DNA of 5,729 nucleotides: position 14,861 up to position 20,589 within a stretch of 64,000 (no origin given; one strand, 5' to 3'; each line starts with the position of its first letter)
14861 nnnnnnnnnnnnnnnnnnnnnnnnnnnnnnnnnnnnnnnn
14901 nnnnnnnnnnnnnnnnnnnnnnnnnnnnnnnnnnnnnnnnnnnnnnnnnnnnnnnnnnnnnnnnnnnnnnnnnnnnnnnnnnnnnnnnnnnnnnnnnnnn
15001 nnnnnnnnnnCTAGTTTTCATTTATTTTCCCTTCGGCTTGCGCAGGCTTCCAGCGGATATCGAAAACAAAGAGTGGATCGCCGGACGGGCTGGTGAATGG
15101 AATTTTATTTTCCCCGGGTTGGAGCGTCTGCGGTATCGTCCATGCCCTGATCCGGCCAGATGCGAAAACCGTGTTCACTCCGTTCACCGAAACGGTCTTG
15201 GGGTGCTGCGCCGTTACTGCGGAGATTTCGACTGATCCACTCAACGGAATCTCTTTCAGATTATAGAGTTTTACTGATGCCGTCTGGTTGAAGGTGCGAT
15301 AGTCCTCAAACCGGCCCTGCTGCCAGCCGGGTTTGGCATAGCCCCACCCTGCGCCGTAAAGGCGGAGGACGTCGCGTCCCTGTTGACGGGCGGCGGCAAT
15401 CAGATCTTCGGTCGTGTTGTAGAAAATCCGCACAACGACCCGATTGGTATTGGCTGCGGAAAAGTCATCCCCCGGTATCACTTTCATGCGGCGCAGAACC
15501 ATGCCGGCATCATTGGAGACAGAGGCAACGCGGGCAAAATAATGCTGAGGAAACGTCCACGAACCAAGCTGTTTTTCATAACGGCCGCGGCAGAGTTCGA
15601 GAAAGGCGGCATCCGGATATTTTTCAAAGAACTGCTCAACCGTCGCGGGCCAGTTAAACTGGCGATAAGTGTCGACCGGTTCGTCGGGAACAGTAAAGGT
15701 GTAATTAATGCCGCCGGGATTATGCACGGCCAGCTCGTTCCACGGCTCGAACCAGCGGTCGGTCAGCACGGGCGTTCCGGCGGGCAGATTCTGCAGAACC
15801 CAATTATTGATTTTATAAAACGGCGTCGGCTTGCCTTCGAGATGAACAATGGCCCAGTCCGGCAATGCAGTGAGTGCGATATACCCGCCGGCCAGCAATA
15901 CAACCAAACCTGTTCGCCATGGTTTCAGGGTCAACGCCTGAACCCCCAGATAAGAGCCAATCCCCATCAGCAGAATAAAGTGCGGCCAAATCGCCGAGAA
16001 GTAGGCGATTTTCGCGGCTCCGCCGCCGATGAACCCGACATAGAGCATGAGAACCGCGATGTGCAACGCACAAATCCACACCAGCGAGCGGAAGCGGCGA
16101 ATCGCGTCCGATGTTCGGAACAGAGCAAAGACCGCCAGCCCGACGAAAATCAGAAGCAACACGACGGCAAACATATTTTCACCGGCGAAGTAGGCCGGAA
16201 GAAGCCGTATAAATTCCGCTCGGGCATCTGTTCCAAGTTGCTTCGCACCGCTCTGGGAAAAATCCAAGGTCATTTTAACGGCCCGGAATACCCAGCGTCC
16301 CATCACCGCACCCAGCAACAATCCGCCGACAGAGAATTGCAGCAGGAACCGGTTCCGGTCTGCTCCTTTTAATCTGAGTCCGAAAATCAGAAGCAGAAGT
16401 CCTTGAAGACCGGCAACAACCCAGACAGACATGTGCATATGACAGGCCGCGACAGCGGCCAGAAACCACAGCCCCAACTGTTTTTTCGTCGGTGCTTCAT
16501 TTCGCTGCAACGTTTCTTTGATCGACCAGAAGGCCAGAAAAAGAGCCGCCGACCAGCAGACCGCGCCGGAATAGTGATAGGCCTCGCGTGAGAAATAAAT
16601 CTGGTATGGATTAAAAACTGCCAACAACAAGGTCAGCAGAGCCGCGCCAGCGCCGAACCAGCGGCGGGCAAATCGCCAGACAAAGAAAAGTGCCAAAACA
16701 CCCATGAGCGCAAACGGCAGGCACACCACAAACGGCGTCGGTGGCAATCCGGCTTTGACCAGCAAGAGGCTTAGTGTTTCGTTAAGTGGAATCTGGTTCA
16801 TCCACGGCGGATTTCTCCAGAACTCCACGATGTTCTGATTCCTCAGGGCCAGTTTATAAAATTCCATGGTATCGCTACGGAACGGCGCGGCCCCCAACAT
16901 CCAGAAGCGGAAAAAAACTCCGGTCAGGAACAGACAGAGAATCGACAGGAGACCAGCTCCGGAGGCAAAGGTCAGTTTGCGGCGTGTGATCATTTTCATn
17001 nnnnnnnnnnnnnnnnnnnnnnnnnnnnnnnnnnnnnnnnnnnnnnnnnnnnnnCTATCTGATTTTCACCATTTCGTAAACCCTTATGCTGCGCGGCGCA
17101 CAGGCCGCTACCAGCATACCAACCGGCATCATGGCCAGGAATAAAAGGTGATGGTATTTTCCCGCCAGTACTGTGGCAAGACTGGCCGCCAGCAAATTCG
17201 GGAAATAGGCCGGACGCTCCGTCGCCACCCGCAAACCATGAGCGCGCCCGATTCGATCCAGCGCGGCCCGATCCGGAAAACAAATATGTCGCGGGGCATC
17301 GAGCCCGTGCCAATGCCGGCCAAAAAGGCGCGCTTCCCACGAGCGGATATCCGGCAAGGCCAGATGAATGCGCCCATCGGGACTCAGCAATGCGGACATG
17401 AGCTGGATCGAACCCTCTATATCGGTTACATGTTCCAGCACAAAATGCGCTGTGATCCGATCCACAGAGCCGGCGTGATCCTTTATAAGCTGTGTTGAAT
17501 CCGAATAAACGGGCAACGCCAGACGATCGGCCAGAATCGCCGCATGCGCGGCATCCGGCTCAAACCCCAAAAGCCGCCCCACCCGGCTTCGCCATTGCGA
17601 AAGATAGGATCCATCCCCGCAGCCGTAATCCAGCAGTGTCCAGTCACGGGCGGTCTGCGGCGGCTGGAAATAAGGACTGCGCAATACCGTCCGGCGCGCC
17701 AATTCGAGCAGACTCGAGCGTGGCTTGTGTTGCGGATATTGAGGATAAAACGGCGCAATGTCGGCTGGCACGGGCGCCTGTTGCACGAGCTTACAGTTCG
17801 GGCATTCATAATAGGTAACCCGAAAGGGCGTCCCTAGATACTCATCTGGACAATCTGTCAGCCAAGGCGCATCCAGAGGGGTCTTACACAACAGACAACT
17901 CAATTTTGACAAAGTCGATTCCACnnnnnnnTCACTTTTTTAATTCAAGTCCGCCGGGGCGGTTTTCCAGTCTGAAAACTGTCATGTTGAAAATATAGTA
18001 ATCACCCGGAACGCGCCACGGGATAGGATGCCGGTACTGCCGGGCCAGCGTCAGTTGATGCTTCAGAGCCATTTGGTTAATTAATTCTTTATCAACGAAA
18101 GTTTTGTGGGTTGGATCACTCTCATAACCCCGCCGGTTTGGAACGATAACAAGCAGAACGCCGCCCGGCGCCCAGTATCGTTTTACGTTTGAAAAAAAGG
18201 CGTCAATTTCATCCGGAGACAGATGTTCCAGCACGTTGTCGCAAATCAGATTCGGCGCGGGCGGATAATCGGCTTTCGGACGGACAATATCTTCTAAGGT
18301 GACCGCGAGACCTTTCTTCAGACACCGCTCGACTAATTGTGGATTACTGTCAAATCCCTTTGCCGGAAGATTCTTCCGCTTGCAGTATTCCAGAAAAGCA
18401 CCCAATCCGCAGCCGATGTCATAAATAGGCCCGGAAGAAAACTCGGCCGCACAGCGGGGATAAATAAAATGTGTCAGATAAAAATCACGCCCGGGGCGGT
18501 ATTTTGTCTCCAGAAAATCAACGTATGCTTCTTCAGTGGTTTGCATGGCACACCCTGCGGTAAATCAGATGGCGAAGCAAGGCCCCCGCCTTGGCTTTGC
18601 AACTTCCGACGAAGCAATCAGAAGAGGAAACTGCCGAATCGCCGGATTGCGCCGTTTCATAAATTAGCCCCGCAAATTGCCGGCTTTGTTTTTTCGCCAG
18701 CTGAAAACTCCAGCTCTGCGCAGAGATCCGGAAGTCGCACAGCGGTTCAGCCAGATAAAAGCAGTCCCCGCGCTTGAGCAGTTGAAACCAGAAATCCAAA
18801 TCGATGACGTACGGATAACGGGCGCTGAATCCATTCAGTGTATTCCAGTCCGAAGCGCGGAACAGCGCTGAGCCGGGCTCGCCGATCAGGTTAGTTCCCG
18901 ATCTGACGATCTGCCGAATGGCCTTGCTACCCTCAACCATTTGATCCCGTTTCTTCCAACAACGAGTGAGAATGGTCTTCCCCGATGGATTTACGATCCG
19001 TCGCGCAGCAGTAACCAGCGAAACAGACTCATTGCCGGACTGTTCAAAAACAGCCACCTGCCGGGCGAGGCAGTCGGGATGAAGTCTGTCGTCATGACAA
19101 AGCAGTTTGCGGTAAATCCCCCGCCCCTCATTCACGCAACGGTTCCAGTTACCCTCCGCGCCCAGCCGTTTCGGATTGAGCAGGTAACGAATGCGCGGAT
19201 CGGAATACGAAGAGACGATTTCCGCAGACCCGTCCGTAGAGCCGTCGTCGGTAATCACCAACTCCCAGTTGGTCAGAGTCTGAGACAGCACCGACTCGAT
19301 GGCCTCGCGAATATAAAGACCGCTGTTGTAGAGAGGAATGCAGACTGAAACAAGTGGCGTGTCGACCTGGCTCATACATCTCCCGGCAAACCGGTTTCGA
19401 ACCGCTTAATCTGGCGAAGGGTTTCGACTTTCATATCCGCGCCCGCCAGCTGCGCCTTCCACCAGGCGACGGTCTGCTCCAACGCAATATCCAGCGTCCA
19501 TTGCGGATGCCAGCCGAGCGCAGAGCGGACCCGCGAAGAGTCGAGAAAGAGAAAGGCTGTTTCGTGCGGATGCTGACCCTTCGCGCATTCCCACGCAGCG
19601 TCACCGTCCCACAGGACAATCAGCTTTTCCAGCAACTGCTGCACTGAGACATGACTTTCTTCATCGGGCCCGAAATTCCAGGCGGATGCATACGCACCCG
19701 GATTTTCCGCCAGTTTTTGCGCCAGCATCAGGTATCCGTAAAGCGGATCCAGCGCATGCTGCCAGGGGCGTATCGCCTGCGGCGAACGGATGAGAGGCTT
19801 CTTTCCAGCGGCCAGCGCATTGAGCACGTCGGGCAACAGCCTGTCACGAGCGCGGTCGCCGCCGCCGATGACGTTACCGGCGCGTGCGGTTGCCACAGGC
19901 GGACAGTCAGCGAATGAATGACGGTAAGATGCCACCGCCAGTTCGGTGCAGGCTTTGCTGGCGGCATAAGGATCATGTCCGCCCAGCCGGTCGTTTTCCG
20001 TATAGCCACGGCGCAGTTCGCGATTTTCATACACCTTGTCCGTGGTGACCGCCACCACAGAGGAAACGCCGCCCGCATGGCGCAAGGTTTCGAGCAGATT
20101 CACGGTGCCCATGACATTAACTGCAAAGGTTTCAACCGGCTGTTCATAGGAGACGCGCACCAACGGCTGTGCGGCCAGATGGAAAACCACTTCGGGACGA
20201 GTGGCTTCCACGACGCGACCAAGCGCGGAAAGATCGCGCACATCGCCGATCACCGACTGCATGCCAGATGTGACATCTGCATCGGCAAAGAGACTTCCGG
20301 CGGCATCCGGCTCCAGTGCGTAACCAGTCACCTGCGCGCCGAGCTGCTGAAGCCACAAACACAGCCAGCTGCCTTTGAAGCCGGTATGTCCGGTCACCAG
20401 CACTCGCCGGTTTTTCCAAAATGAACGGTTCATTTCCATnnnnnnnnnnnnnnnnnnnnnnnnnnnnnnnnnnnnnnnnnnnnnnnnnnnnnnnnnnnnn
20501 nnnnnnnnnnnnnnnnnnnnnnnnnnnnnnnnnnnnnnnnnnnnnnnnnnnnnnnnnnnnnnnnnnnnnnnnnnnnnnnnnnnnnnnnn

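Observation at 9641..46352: Modular lipid-linked glycosylation locus: five GT-C-like proteins, four next to a GT2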

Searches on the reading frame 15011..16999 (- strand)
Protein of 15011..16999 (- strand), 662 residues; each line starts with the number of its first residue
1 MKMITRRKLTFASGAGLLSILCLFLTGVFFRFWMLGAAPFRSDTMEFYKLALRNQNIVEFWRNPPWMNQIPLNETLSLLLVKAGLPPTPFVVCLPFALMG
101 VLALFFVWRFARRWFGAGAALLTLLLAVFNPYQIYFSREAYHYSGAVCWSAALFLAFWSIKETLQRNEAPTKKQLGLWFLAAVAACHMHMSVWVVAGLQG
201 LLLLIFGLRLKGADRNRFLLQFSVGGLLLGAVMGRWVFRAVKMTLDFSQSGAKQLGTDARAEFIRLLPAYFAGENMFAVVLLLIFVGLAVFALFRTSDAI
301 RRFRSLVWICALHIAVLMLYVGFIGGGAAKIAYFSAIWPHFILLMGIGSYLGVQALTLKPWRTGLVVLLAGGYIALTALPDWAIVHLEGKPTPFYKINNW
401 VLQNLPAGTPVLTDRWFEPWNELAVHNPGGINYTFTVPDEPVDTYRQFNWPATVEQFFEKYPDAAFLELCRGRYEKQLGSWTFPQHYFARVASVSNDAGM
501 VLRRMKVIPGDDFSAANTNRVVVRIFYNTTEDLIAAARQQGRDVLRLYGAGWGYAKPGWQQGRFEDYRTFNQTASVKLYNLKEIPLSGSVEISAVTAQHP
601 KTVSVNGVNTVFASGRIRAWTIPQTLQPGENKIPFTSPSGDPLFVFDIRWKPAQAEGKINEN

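Call 3: search_protein_families(library=pfam, proteins=[window:15011-16999:-])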
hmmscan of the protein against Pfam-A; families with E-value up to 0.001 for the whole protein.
window:15011-16999:- (662 aa): 1 family
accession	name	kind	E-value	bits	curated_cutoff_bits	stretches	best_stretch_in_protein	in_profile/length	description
PF13231.12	PMT_2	-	4.7e-05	24.1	26.1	1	90-205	22-131/160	Dolichyl-phosphate-mannose-protein mannosyltransferase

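Call 8: search_protein_families(library=ncbifam, max_evalue=0.01, proteins=[window:15011-16999:-])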
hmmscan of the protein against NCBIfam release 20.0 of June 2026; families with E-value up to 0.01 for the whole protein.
window:15011-16999:- (662 aa): 0 families

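Call 26: search_protein_families(library=pfam, max_evalue=5, proteins=[window:15011-16999:-])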
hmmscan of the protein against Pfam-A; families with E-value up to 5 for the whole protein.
window:15011-16999:- (662 aa): 1 family
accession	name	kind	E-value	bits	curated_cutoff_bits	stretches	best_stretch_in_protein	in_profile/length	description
PF13231.12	PMT_2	-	4.7e-05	24.1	26.1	1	90-205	22-131/160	Dolichyl-phosphate-mannose-protein mannosyltransferase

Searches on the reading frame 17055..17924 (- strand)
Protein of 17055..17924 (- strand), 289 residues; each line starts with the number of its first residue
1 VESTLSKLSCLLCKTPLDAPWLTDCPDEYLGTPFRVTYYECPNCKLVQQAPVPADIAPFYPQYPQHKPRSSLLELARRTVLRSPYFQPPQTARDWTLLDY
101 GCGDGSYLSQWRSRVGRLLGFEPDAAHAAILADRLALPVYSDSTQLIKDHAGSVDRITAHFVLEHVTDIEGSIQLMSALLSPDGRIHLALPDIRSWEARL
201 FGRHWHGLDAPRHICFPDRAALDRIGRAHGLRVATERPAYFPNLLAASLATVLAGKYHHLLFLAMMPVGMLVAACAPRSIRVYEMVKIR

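Call 3: search_protein_families(library=pfam, proteins=[window:17055-17924:-])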
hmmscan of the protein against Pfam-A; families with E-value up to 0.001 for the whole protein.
window:17055-17924:- (289 aa): 5 families
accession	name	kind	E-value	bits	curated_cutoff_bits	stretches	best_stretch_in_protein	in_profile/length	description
PF13489.12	Methyltransf_23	-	1.2e-18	67.8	27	1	89-234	18-162/164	Methyltransferase domain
PF08241.18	Methyltransf_11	-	2.2e-08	35.1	21.2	1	98-186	1-93/95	Methyltransferase domain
PF08242.18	Methyltransf_12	-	2.8e-08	34.8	30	1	98-186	1-98/98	Methyltransferase domain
PF13649.12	Methyltransf_25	-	2.4e-06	28.6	27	1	98-184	2-97/97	Methyltransferase domain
PF13847.12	Methyltransf_31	-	5.4e-05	23.3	27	1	96-192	6-113/145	Methyltransferase domain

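Call 84: search_protein_families(library=ncbifam, max_evalue=1e-10, proteins=[window:17055-17924:-])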
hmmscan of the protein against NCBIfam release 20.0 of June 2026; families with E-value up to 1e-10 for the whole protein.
window:17055-17924:- (289 aa): 0 families

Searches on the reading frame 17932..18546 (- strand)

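Call 3: search_protein_families(library=pfam, proteins=[window:17932-18546:-])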
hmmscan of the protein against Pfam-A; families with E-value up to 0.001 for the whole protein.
window:17932-18546:- (204 aa): 5 families
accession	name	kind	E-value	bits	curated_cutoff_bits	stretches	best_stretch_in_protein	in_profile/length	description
PF13489.12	Methyltransf_23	-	2.2e-09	37.7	27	1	30-148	14-124/164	Methyltransferase domain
PF08242.18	Methyltransf_12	-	7.3e-08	33.5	30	1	43-131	2-98/98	Methyltransferase domain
PF13649.12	Methyltransf_25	-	7.6e-07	30.2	27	1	41-129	1-97/97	Methyltransferase domain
PF08241.18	Methyltransf_11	-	1.7e-06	29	21.2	1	43-132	2-94/95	Methyltransferase domain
PF07021.18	MetW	-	3.7e-06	27.2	21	1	41-90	17-67/193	Methionine biosynthesis protein MetW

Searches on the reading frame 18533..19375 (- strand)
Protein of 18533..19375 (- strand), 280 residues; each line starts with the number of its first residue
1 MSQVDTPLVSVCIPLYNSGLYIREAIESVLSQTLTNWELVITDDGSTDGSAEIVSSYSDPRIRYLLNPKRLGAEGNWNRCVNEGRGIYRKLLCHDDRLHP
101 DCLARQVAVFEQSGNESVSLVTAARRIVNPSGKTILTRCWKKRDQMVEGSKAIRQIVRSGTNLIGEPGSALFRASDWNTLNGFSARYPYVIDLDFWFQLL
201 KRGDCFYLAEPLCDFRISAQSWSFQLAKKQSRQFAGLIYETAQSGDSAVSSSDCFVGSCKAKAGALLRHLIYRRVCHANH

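Call 3: search_protein_families(library=pfam, proteins=[window:18533-19375:-])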
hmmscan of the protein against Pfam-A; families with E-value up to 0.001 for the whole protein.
window:18533-19375:- (280 aa): 2 families
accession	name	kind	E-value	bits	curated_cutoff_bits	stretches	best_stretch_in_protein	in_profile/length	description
PF00535.33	Glycos_transf_2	-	5.9e-27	95.1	23.3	1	10-137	1-130/168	Glycosyl transferase family 2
PF13641.12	Glyco_tranf_2_3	-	5.3e-05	23.8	27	1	9-140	3-135/230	Glycosyltransferase like family 2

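Call 9: search_protein_families(library=ncbifam, max_evalue=0.01, proteins=[window:18533-19375:-])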
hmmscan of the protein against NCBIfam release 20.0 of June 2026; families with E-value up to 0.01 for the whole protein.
window:18533-19375:- (280 aa): 18 families
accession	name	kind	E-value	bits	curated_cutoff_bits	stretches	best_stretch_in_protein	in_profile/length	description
NF047683.1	TeichurnBiosyTuaG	equivalog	9.4e-24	84.4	400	1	6-228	5-216/252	teichuronic acid biosynthesis protein TuaG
NF053739.1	GlytfEpsEBac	equivalog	3.8e-19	68.7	450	1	7-220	1-207/265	glycosyltransferase EpsE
NF007482.0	PRK10073.1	equivalog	8.6e-16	57.8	423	1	5-107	4-107/334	glycosyltransferase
NF050050.1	ProtGlycPglI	equivalog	3.4e-14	52.9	500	1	7-108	2-106/306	GalNAc(5)-diNAcBac-PP-undecaprenol beta-1,3-glucosyltransferase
NF007453.0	PRK10018.1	equivalog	3e-12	46.8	382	1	4-108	3-109/280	colanic acid biosynthesis glycosyltransferase WcaA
TIGR04017.1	WcaA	equivalog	5.8e-12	45.8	495.75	1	4-107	2-107/279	colanic acid biosynthesis glycosyltransferase WcaA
TIGR03937.1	PgaC_IcaA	equivalog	3.1e-10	39.6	422.3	1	4-137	42-173/407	poly-beta-1,6-N-acetyl-D-glucosamine synthase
NF041875.1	EPS_EpsD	equivalog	2e-09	37.3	370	1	9-120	1-113/325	exopolysaccharide biosynthesis glycosyltransferase EpsD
TIGR04283.1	glyco_like_mftF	equivalog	2.1e-06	27.5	182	1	9-59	1-51/221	TIGR04283 family arsenosugar biosynthesis glycosyltransferase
NF038302.1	EPS_HpsE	equivalog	5.2e-06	25.6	300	1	9-93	3-94/307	hormogonium polysaccharide biosynthesis glycosyltransferase HpsE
TIGR03111.1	glyc2_xrt_Gpos1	hypoth_equivalog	7.1e-05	21.8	363.95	1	6-122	48-166/439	TIGR03111 family XrtG-associated glycosyltransferase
NF041394.1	GtaseAglG_Halo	equivalog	0.00023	20.5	440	1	9-113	3-110/304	glucosyl-dolichyl phosphate glucuronosyltransferase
TIGR03965.1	mycofact_glyco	equivalog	0.00028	19.9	280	1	6-204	73-268/467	mycofactocin biosynthesis glycosyltransferase MftF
NF047588.1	GlcsyltransPgfSStrep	equivalog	0.00034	19.9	500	1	9-119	3-118/308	glycosyltransferase PgfS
TIGR03469.1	HpnB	hypoth_equivalog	0.00055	19.1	379.25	1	6-56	43-94/386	hopene-associated glycosyltransferase HpnB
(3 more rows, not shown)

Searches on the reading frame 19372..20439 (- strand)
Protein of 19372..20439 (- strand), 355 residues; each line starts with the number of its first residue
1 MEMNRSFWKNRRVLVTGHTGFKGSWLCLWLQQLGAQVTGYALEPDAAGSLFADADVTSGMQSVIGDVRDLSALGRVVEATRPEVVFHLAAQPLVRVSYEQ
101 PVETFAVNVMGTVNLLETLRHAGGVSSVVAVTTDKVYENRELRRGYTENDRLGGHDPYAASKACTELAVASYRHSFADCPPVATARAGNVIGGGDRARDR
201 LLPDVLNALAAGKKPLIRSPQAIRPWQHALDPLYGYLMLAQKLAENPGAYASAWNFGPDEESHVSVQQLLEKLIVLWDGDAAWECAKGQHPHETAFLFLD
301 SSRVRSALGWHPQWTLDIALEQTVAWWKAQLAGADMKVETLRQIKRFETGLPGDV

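Call 3: search_protein_families(library=pfam, proteins=[window:19372-20439:-])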
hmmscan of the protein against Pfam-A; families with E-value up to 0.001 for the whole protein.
window:19372-20439:- (355 aa): 6 families
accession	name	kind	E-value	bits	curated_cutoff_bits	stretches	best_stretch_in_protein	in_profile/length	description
PF16363.11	GDP_Man_Dehyd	-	7.3e-39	134.6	27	1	14-321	1-330/332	GDP-mannose 4,6 dehydratase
PF01370.27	Epimerase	-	5.5e-37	127.9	20.9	1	13-246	1-231/240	NAD dependent epimerase/dehydratase family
PF02719.21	Polysacc_synt_2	-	2.4e-14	53.7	20.2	1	52-140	48-135/293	Polysaccharide biosynthesis protein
PF04321.23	RmlD_sub_bind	-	7.5e-12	45.3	27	1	12-173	2-140/287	RmlD substrate binding domain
PF01073.25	3Beta_HSD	-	6.3e-08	32.4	22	1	14-170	1-158/280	3-beta hydroxysteroid dehydrogenase/isomerase family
PF07993.18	NAD_binding_4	-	2.9e-05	23.8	20.1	1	82-192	89-209/258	Male sterility protein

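Call 84: search_protein_families(library=ncbifam, max_evalue=1e-10, proteins=[window:19372-20439:-])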
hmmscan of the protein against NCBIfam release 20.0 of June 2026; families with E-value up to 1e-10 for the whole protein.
window:19372-20439:- (355 aa): 10 families
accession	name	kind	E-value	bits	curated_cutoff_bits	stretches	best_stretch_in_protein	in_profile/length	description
TIGR02622.1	CDP_4_6_dhtase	equivalog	7.1e-136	453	278.45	1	7-347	1-351/352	CDP-glucose 4,6-dehydratase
TIGR01181.1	dTDP_gluc_dehyt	equivalog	2.9e-31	108.7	365.1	1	12-329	1-313/321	dTDP-glucose 4,6-dehydratase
TIGR04180.1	EDH_00030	hypoth_equivalog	1.8e-25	89.7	475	1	13-314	1-296/297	NAD-dependent 4,6-dehydratase LegB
TIGR01179.1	galE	equivalog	5.5e-24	84.6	262.3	1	12-330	1-328/332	UDP-glucose 4-epimerase GalE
NF007582.0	PRK10217.1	equivalog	5.1e-18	65.3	698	1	11-330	2-334/355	dTDP-glucose 4,6-dehydratase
TIGR01472.1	gmd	equivalog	7.9e-17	61.5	415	1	13-177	3-174/342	GDP-mannose 4,6-dehydratase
NF007490.0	PRK10084.1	subfamily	2.8e-15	56.2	649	1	12-330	2-337/361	dTDP-glucose 4,6-dehydratase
NF007956.0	PRK10675.1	subfamily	3.6e-13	49.3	394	1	12-169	2-160/338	UDP-glucose 4-epimerase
NF042422.1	oxyalk_red_OleD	equivalog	9.4e-12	44.9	580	1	12-217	2-192/329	2-alkyl-3-oxoalkanoate reductase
TIGR01214.1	rmlD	equivalog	3.2e-11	42.9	224.05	1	12-174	1-140/285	dTDP-4-dehydrorhamnose reductase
